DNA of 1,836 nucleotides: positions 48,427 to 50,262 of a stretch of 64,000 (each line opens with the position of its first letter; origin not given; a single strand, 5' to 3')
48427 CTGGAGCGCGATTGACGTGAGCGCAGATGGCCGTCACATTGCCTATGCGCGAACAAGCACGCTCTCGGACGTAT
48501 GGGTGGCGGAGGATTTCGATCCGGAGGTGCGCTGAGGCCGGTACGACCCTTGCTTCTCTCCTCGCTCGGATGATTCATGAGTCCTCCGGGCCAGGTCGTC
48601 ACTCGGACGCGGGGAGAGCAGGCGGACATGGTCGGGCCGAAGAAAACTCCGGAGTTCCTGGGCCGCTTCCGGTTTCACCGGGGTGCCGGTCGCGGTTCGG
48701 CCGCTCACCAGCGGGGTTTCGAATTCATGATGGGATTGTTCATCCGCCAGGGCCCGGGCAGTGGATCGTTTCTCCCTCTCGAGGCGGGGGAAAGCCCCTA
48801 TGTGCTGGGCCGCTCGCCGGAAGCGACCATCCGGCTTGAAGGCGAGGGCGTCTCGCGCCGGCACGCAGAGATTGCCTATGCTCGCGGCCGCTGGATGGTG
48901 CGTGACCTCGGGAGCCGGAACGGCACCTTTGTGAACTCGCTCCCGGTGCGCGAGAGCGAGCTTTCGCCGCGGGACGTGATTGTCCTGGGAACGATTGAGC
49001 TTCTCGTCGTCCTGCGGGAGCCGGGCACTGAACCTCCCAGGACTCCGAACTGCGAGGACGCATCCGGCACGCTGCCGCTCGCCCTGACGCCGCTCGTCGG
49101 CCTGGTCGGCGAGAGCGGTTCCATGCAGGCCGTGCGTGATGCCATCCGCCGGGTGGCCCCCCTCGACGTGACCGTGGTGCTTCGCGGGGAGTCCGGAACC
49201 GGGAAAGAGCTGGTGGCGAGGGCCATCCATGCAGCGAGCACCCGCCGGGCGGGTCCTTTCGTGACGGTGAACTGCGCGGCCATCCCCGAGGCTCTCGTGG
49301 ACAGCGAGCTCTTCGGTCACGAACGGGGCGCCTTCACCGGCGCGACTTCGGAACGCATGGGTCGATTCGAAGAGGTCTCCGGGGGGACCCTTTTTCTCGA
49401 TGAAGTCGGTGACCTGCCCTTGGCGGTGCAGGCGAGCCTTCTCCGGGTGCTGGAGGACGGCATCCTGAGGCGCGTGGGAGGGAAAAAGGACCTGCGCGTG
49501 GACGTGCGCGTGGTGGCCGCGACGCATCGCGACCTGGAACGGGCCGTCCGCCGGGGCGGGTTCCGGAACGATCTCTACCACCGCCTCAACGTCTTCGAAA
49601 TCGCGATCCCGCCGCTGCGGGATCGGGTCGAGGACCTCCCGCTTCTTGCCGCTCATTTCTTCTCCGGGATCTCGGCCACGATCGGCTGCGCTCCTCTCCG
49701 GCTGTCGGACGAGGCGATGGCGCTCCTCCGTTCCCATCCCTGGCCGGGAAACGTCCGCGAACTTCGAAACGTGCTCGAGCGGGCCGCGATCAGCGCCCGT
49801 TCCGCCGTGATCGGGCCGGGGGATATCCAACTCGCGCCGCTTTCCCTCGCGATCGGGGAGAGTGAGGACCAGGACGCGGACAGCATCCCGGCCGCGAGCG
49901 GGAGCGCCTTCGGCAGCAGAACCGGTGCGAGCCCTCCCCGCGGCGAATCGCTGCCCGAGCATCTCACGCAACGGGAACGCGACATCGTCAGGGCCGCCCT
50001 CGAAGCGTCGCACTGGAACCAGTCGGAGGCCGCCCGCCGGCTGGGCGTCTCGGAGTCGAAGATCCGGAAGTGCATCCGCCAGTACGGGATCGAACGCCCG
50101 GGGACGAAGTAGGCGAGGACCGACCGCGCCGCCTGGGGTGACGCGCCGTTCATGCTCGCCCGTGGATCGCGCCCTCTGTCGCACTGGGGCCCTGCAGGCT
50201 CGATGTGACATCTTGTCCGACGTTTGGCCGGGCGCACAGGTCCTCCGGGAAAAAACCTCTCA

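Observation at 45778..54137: Signalling cluster: a transmembrane Ser/Thr kinase with a periplasmic TolB-like propeller, then an FHA-sigma54 activator, then a giant FG-GAP surface protein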

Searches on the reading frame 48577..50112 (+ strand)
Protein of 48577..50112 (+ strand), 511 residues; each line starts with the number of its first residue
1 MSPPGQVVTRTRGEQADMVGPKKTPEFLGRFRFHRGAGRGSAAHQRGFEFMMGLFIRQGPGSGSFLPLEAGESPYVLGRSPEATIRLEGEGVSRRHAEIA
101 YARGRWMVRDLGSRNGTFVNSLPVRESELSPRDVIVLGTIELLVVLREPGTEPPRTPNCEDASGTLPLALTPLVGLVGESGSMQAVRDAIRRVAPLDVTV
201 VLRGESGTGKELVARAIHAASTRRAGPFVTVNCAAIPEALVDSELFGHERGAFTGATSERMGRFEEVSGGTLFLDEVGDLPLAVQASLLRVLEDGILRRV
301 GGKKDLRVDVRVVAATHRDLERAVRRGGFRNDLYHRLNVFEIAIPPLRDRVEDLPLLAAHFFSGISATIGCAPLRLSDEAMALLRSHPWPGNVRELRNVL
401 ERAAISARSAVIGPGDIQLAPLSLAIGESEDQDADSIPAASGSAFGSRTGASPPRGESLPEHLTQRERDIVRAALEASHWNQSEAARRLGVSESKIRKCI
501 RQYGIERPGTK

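Call 6: search_protein_families(library=pfam, proteins=[window:48577-50112:+], max_evalue=0.01)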
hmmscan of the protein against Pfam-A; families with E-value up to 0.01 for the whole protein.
window:48577-50112:+ (511 aa): 16 families
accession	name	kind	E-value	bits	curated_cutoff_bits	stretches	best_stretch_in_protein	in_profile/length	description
PF00158.32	Sigma54_activat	-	4e-70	235.3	20.2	1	176-342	1-167/168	Sigma-54 interaction domain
PF25601.1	AAA_lid_14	-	1.3e-20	73.4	27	1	348-418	1-71/87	AAA+ ATPase lid domain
PF14532.12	Sigma54_activ_2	-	1.7e-19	70.9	25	1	177-347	1-138/138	Sigma-54 interaction domain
PF00498.31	FHA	-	1.3e-18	67.6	20.7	1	75-138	1-67/67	FHA domain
PF16697.10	Yop-YscD_cpl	-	8.1e-14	52.1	33.2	1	58-144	4-90/94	Inner membrane component of T3SS, cytoplasmic domain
PF02954.25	HTH_8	-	9.7e-09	35.3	22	1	464-503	3-42/42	Bacterial regulatory protein, Fis family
PF07728.20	AAA_5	-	1.1e-07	32.4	22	1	200-318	2-123/139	AAA domain (dynein-related subfamily)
PF04545.22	Sigma70_r4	-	3.4e-05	23.7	24.1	1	462-501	4-42/50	Sigma-70, region 4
PF13518.12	HTH_28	-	0.0001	22.8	25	1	470-506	5-39/52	Helix-turn-helix domain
PF02042.20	RWP-RK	-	0.00019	21.7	29.3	1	479-507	12-40/49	RWP-RK domain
PF00004.35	AAA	-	0.00034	21.5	21.2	1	201-329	2-123/131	ATPase family associated with various cellular activities (AAA)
PF07724.20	AAA_2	-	0.0011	19.4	27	1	199-302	5-109/166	AAA domain (Cdc48 subfamily)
PF18024.7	HTH_50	-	0.0012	18.9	27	1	457-505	2-49/50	Helix-turn-helix domain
PF13384.12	HTH_23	-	0.0027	17.9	24.6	1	467-503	4-41/50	Homeodomain-like domain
PF13551.12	HTH_29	-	0.0045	17.5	28.1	1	476-503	9-36/64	Winged helix-turn helix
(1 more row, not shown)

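Call 11: find_encoding_contigs(protein=window:48577-50112:+, flank=10000, max_places=6)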
Protein window:48577-50112:+ (511 aa): no gene with exactly this product is on record in the collection.

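Call 13: find_encoding_contigs(protein=window:48727-50112:+, flank=10000, max_places=6)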
Protein window:48727-50112:+ (461 aa): no gene with exactly this product is on record in the collection.

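Call 15: find_homologous_proteins(query=window:48727-50112:+, max_evalue=1e-20)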
Query window:48727-50112:+ (461 aa): 8000 proteins with E <= 1e-20 among 8000 candidates; the best 120 are listed.
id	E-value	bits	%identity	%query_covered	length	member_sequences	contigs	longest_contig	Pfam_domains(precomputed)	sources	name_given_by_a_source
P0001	6.3e-297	1003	100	100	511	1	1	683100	PF00158.33,PF00498.32,PF25601.2,PF02954.26,PF16697.11,PF14532.13,PF07728.21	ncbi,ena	-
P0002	1.8e-200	685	70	100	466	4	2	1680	PF00158.33,PF00498.32,PF25601.2,PF02954.26,PF16697.11,PF14532.13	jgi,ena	-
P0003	2.6e-179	615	64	100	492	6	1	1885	PF00158.33,PF00498.32,PF25601.2,PF02954.26,PF16697.11,PF14532.13,PF07728.21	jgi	jgi:transcriptional regulator with GAF, ATPase, and Fis domain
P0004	1.4e-110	388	-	-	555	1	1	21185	PF00158.33,PF07724.21,PF25601.2,PF02954.26,PF00004.36,PF14532.13,PF07728.21,PF00072.31,PF01078.28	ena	-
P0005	8.5e-105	369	47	99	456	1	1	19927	PF00158.33,PF00498.32,PF25601.2,PF02954.26,PF16697.11,PF14532.13,PF07728.21,PF01078.28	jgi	jgi:two-component system response regulator HydG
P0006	4.6e-99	350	47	76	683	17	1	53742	PF13185.13,PF13492.13,PF00004.36,PF14532.13,PF07728.21,PF00158.33,PF07724.21,PF00498.32,PF25601.2,PF01590.33,PF02954.26,PF16697.11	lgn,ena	-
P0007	2.4e-97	345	43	98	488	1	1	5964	PF00158.33,PF00498.32,PF25601.2,PF02954.26,PF16697.11,PF14532.13,PF07728.21,PF01078.28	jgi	jgi:DNA-binding NtrC family response regulator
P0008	1.8e-96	342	47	90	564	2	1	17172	PF00158.33,PF00498.32,PF25601.2,PF02954.26,PF16697.11,PF14532.13,PF07728.21,PF13191.13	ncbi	-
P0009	2.8e-96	341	49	79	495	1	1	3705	PF00158.33,PF00498.32,PF25601.2,PF02954.26,PF16697.11,PF14532.13,PF07728.21,PF01078.28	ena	-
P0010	2.0e-95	339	43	98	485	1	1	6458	PF00158.33,PF00498.32,PF25601.2,PF02954.26,PF16697.11,PF14532.13,PF07728.21,PF01078.28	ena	-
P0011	2.4e-95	338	47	72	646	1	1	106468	PF00158.33,PF00498.32,PF25601.2,PF02954.26,PF16697.11,PF14532.13,PF07728.21,PF01078.28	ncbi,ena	-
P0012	3.8e-94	334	47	72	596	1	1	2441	PF00158.33,PF00498.32,PF25601.2,PF01590.33,PF02954.26,PF16697.11,PF13492.13,PF00004.36,PF14532.13,PF07728.21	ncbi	-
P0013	7.1e-94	333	49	72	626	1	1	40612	PF13185.13,PF00158.33,PF00498.32,PF25601.2,PF01590.33,PF02954.26,PF16697.11,PF13492.13,PF14532.13,PF07728.21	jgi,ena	-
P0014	1.4e-93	332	46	71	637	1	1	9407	PF13185.13,PF00158.33,PF00498.32,PF25601.2,PF01590.33,PF02954.26,PF16697.11,PF14532.13,PF07728.21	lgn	-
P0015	1.5e-93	332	48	72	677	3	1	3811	PF13185.13,PF00158.33,PF07724.21,PF00498.32,PF25601.2,PF01590.33,PF02954.26,PF16697.11,PF13492.13,PF14532.13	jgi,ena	-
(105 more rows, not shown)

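Call 16: find_related_loci(query=window:48727-50112:+, collection=genome_contigs, flank=10000)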
Query window:48727-50112:+ (461 aa) in genome_contigs; peptide patterns used: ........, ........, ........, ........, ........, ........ (x = any residue, [..] = any of these).
600 stretches matched a pattern (row limit reached: there are more); 544 encode a relative of the query (tblastn E <= 1e-3); the best 80 are kept; 80 distinct loci.
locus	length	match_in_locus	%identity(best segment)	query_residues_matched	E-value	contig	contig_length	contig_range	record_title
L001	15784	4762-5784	46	124-457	2e-89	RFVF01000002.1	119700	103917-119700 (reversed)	MAG: Proteobacteria bacterium isolate WB5_2B_004 contig_100_1, whole genome shotgun sequence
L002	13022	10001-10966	51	122-457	2e-89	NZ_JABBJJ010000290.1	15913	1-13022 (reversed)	Pyxidicoccus fallax strain DSM 14698 NODE_290_length_15913_cov_37.6052, whole genome shotgun sequence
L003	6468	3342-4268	51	125-453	2e-88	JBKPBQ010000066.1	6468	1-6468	MAG: Acidobacteriota bacterium isolate GB_EKS_MAG_00074 GB_EKS_000000241667, whole genome shotgun sequence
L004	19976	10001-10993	45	125-460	3e-88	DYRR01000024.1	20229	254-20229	MAG TPA_asm: Chthoniobacter flavus isolate SulCav_GS10_10_4_61_12 SulCav_GS10_10_3374_length_20229_cov_6_984039, whole g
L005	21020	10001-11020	47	125-456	3e-88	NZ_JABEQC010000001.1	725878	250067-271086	Vibrio plantisponsor strain LMG 24470 Scaffold1, whole genome shotgun sequence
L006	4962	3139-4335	44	26-457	3e-87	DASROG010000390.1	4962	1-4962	MAG TPA_asm: Myxococcaceae bacterium isolate SMAG_U10262 k141_645173, whole genome shotgun sequence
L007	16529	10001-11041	45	94-457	1e-86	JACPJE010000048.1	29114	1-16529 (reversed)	MAG: Candidatus Latescibacterota bacterium isolate NC_groundwater_459_Ag_B-0.1um_64_11 S34_3B_scaffold_99776, whole geno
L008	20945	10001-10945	47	123-453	4e-86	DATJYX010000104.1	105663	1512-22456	MAG TPA_asm: Vicinamibacteria bacterium isolate SMAG_U15163 k141_2426650, whole genome shotgun sequence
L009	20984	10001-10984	47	125-457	6e-86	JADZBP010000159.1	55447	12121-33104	MAG: Candidatus Latescibacterota bacterium isolate SJ679 c_000000845293, whole genome shotgun sequence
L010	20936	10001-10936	45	126-456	6e-86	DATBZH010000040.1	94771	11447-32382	MAG TPA_asm: Candidatus Sulfotelmatobacter sp. isolate SMAG_U7614 k141_3807352, whole genome shotgun sequence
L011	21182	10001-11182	41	63-455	1e-84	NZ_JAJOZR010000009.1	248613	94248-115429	Rhizobium quercicola strain DKSPLA3 Scaffold9, whole genome shotgun sequence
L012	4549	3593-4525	44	125-455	7e-85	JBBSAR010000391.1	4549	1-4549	MAG: Desulfatiglandales bacterium isolate La6_metabat2.031 La6_metabat2.031_K_302352_L_4549_cov_8.7822, whole genome sho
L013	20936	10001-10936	47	126-456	1e-84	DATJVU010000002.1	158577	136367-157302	MAG TPA_asm: Candidatus Solibacter sp. isolate SMAG_U15081 k141_1370194, whole genome shotgun sequence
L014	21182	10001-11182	41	63-455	2e-84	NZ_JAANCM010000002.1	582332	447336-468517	Ferranicluibacter rubi strain CRRU44 NODE_2_length_582332_cov_16.347051, whole genome shotgun sequence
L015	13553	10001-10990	44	125-456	1e-84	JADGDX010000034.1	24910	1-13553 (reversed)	MAG: Desulfuromusa sp. isolate BB21 NODE_34_length_24910_cov_7.195989, whole genome shotgun sequence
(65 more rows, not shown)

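Call 17: find_encoding_contigs(protein=P0001, flank=10000, max_places=4)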
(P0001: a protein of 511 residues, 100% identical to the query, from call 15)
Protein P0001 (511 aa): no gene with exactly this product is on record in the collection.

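Call 18: list_cluster_members(proteins=[P0001, P0002, P0003, P0005])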
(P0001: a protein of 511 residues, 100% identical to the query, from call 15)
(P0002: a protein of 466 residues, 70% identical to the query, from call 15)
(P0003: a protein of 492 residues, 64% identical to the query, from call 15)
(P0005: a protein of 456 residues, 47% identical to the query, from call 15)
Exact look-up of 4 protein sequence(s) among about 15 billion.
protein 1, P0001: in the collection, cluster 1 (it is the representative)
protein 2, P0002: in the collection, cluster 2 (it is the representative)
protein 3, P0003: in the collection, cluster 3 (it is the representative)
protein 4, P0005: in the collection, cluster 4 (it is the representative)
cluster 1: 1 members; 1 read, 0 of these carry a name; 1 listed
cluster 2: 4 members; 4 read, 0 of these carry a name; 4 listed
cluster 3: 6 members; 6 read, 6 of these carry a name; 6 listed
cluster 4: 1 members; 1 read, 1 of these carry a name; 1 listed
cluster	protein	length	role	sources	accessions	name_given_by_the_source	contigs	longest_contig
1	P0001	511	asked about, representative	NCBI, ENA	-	-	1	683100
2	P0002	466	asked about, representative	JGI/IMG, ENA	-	-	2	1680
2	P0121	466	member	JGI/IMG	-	-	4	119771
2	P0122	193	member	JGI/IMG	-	-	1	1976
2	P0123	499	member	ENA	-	-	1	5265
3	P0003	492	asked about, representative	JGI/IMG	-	transcriptional regulator with GAF, ATPase, and Fis domain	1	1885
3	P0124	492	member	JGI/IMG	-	transcriptional regulator with GAF, ATPase, and Fis domain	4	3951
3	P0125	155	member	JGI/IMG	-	two-component system response regulator FlrC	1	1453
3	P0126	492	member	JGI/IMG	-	transcriptional regulator with GAF, ATPase, and Fis domain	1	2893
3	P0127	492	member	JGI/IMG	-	transcriptional regulator with GAF, ATPase, and Fis domain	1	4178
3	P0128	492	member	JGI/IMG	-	transcriptional regulator with GAF, ATPase, and Fis domain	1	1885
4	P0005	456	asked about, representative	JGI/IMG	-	two-component system response regulator HydG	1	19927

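Call 19: find_encoding_contigs(protein=P0121, flank=10000, max_places=4)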
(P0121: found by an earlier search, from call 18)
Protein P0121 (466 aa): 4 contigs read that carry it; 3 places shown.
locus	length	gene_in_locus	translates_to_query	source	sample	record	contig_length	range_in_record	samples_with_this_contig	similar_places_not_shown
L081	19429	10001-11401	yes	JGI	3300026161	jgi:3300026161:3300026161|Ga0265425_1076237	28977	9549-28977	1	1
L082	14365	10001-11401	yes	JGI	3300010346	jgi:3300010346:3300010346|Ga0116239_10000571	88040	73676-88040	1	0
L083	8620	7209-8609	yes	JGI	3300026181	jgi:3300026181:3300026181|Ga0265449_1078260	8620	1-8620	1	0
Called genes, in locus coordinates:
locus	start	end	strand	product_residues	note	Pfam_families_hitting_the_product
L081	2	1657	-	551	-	PF06739:SBBP (faint), PF17164:DUF5122 (faint), PF13860:FlgD_ig (weak)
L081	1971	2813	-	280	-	PF12697:Abhydrolase_6, PF12146:Hydrolase_4 (weak)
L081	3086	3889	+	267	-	-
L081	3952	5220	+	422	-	PF05048:NosD (weak), PF13229:Beta_helix, PF13860:FlgD_ig (weak)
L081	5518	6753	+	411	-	PF01134:GIDA (faint), PF01266:DAO (faint), PF07992:Pyr_redox_2, PF13450:NAD_binding_8 (faint), PF00070:Pyr_redox, PF22366:NDH2_C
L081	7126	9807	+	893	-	PF00069:Pkinase, PF01636:APH (faint), PF07714:PK_Tyr_Ser-Thr, PF03109:ABC1 (weak), PF07676:PD40 (faint), PF00930:DPPIV_N (faint), PF26550:Tricorn_2nd, PF25174:Beta-prop_THOC3 (weak), +2 more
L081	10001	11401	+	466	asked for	PF16697:Yop-YscD_cpl, PF00498:FHA, PF00158:Sigma54_activat, PF14532:Sigma54_activ_2, PF07728:AAA_5 (weak), PF25601:AAA_lid_14, PF02954:HTH_8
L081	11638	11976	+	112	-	-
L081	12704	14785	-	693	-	PF00270:DEAD, PF00271:Helicase_C, PF16124:RecQ_Zn_bind, PF09382:RQC, PF00570:HRDC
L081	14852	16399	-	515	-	PF01266:DAO, PF13450:NAD_binding_8, PF01593:Amino_oxidase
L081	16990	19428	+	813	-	?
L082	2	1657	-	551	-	PF06739:SBBP (faint), PF13860:FlgD_ig (weak)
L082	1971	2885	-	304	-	PF12697:Abhydrolase_6, PF12146:Hydrolase_4 (weak)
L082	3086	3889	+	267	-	-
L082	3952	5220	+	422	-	PF05048:NosD (weak), PF13229:Beta_helix, PF13860:FlgD_ig (weak)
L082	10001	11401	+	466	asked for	PF16697:Yop-YscD_cpl, PF00498:FHA, PF00158:Sigma54_activat, PF14532:Sigma54_activ_2, PF07728:AAA_5 (weak), PF25601:AAA_lid_14, PF02954:HTH_8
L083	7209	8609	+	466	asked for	PF16697:Yop-YscD_cpl, PF00498:FHA, PF00158:Sigma54_activat, PF14532:Sigma54_activ_2, PF07728:AAA_5 (weak), PF25601:AAA_lid_14, PF02954:HTH_8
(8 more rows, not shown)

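Call 20: find_encoding_contigs(protein=P0005, flank=10000, max_places=3)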
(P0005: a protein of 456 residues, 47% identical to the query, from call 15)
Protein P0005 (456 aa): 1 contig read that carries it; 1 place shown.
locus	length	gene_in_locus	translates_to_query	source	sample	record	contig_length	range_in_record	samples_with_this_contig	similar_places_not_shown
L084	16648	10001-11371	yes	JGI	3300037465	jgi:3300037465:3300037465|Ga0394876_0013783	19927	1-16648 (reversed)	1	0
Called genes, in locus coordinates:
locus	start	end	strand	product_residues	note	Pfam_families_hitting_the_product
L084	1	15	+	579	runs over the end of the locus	PF02636:Methyltransf_28 (weak), PF08241:Methyltransf_11 (faint)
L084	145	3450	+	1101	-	PF00027:cNMP_binding, PF03412:Peptidase_C39, PF00664:ABC_membrane, PF00005:ABC_tran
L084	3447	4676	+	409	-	PF25919:BSH_CusB (faint), PF26002:Beta-barrel_AprE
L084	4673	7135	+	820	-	PF13424:TPR_12 (weak)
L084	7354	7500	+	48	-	-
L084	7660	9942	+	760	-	PF07719:TPR_2 (faint), PF13424:TPR_12 (weak)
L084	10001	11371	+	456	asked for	PF16697:Yop-YscD_cpl, PF00498:FHA, PF00158:Sigma54_activat, PF14532:Sigma54_activ_2, PF01078:Mg_chelatase (faint), PF07728:AAA_5 (weak), PF25601:AAA_lid_14, PF02954:HTH_8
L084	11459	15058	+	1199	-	PF00069:Pkinase, PF07714:PK_Tyr_Ser-Thr, PF00496:SBP_bac_5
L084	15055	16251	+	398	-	PF00512:HisKA, PF02518:HATPase_c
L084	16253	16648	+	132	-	?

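Call 27: find_encoding_contigs(protein=P0127, flank=10000, max_places=4)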
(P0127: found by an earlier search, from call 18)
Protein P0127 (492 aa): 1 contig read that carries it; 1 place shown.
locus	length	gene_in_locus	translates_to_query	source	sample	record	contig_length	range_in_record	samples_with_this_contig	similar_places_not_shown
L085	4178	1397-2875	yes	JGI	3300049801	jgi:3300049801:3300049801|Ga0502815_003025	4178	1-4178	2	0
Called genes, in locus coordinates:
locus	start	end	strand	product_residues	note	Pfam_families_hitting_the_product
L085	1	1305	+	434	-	?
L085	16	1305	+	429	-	PF26550:Tricorn_2nd (faint), PF07676:PD40 (faint), PF26549:Tricorn_N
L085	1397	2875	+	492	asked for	PF16697:Yop-YscD_cpl, PF00498:FHA, PF00158:Sigma54_activat, PF14532:Sigma54_activ_2, PF07728:AAA_5 (weak), PF25601:AAA_lid_14, PF02954:HTH_8 (weak)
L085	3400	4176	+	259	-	?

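Call 28: find_encoding_contigs(protein=P0123, flank=10000, max_places=4)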
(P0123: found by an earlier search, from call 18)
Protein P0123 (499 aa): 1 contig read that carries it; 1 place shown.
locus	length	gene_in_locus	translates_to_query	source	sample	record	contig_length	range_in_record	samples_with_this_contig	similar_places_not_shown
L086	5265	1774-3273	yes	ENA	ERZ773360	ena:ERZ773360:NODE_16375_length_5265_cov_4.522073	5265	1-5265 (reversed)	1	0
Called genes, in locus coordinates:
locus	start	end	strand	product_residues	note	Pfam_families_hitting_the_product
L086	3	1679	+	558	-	?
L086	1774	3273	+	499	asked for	PF16697:Yop-YscD_cpl, PF00498:FHA, PF00158:Sigma54_activat, PF14532:Sigma54_activ_2, PF07728:AAA_5 (weak), PF25601:AAA_lid_14, PF02954:HTH_8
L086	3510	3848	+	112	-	-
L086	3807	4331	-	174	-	-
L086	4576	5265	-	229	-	?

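Call 59: find_related_loci(query=window:48727-50112:+, collection=metagenome_contigs, flank=6000)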
Query window:48727-50112:+ (461 aa) in metagenome_contigs; peptide patterns used: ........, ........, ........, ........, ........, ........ (x = any residue, [..] = any of these).
600 stretches matched a pattern (row limit reached: there are more); 539 encode a relative of the query (tblastn E <= 1e-3); the best 80 are kept; 80 distinct loci.
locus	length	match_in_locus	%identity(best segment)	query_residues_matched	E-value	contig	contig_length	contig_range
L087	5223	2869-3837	48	126-448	6e-91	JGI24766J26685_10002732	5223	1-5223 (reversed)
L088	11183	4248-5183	47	126-456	1e-89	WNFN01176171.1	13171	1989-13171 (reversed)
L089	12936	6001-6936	47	126-456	1e-89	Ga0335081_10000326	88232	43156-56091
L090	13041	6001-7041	45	126-457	2e-89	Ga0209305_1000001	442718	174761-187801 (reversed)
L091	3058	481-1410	46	126-456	6e-90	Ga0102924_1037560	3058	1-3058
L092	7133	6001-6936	46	126-456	2e-88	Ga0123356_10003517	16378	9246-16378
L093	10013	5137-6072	46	126-456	1e-87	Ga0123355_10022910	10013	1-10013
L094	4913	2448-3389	49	123-453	2e-87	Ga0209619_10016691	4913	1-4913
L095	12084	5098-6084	45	126-456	4e-87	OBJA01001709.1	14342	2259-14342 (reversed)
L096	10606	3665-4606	49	123-453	3e-87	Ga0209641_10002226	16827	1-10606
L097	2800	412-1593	40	25-455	1e-88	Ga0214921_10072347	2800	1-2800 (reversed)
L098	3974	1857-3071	43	34-458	6e-87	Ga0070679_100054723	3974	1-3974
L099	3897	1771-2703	47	126-455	3e-86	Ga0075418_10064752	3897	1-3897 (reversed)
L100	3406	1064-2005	48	123-453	8e-87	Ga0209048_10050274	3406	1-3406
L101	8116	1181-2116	48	126-456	1e-85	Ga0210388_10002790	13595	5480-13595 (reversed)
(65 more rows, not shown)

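Call 61: search_protein_families(library=ncbifam, proteins=[window:48727-50112:+, L085:3400-4176:+, L081:11638-11976:+], max_evalue=0.01)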
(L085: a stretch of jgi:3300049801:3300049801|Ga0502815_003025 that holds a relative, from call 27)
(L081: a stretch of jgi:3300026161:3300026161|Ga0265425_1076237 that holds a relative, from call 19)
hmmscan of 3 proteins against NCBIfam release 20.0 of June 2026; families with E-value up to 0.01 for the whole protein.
window:48727-50112:+ (461 aa): 34 families (the best 25 are shown)
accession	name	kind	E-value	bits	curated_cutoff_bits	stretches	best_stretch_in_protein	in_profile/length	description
TIGR01817.1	nifA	equivalog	4.9e-114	382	528.85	1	125-456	197-530/534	nif-specific transcriptional activator NifA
NF003451.0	PRK05022.1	equivalog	4.8e-108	362.1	476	1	126-456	192-511/512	nitric oxide reductase transcriptional regulator NorR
TIGR01818.1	ntrC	equivalog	6.3e-105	351.6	558.6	1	124-452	134-462/463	nitrogen regulation protein NR(I)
TIGR02915.1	PEP_resp_reg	equivalog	7.5e-95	318.4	502.6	1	121-371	136-386/445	PEP-CTERM-box response regulator transcription factor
NF038308.1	RNA_repair_RtcR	equivalog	1.6e-94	317.7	650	1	125-447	181-505/530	RNA repair transcriptional activator RtcR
NF008469.0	PRK11361.1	equivalog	8.1e-93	311.6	714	1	127-456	146-457/461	acetoacetate metabolism transcriptional regulator AtoC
TIGR02974.1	phageshock_pspF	equivalog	3.2e-90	302.7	443.55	1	126-453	1-336/336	phage shock protein operon transcriptional activator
NF050807.1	TransRegFlbDCaul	equivalog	4.5e-89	299.4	750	1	127-454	121-439/454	sigma-54-dependent transcriptional regulator FlbD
NF041552.1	TF_PrdR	equivalog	5.5e-89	299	795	1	126-453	269-576/577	sigma-54 dependent transcriptional regulator PrdR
NF008176.1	PRK10923.1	equivalog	1e-85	288.1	620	1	121-456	135-469/469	nitrogen regulation protein NR(I)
TIGR02329.1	propionate_PrpR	equivalog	3.3e-85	286.7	499.2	1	125-446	213-520/526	propionate catabolism operon regulatory protein PrpR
NF007689.0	PRK10365.1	equivalog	4.4e-84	282.8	760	1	119-383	134-398/441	sigma-54-dependent response regulator transcription factor ZraR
NF041906.1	V4R_TF_MobR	exception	4.9e-83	279.5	999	1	126-446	234-537/544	phenol degradation transcriptional regulator MobR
NF011953.0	PRK15424.1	equivalog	9e-80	268.8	703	1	125-451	220-532/538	propionate catabolism operon regulatory protein PrpR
NF011958.0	PRK15429.1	equivalog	8.7e-79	265.9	830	1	126-362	381-617/692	formate hydrogenlyase transcriptional activator FlhA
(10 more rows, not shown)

L085:3400-4176:+ (259 aa): 1 family
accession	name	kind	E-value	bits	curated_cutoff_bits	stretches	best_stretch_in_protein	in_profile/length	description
TIGR03952.1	metzin_BF0631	equivalog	4.9e-07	29.1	208.1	1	231-257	237-264/351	zinc-dependent metalloproteinase lipoprotein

L081:11638-11976:+ (112 aa): 0 families
